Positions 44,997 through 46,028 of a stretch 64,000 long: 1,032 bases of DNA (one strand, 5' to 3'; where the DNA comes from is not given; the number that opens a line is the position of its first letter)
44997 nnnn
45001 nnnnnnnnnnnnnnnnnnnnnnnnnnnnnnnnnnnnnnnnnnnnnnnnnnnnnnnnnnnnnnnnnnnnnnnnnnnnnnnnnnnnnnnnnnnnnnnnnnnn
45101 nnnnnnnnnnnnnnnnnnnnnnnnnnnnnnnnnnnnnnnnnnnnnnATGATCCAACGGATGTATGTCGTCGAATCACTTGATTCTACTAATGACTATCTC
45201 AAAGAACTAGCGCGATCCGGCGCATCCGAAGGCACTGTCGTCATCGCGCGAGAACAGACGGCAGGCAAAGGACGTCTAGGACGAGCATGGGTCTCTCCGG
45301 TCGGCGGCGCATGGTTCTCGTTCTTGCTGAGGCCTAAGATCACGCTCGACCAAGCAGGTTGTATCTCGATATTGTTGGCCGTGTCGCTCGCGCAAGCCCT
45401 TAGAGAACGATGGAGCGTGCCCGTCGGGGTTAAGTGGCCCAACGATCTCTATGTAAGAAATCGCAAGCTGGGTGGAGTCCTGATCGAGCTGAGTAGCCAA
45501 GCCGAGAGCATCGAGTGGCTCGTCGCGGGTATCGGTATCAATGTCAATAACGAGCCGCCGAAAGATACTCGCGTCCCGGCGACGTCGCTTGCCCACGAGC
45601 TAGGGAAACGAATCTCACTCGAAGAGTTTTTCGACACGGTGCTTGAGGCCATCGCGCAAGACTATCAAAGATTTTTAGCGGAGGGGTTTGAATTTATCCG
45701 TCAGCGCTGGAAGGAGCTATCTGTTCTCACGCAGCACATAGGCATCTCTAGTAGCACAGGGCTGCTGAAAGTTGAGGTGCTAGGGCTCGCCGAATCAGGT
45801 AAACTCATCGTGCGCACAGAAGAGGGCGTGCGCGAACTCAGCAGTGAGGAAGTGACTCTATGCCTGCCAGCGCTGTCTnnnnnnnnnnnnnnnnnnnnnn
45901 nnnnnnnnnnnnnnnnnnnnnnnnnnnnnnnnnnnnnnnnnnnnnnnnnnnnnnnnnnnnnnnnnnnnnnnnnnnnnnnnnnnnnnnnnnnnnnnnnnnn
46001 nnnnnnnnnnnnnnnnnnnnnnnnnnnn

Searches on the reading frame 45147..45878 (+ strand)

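Call 15: search_protein_families(library=pfam, proteins=[window:45147-45878:+], max_evalue=0.001)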
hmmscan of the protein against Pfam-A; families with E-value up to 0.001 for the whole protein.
window:45147-45878:+ (244 aa): 2 families
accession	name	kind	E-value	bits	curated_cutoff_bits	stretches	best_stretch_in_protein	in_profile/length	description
PF03099.24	BPL_LplA_LipB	-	2.1e-25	89.6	21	1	8-132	2-133/133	Biotin/lipoate A/B protein ligase family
PF16917.10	BPL_LplA_LipB_2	-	5.5e-09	36.3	27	1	56-189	43-182/183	Biotin/lipoate A/B protein ligase family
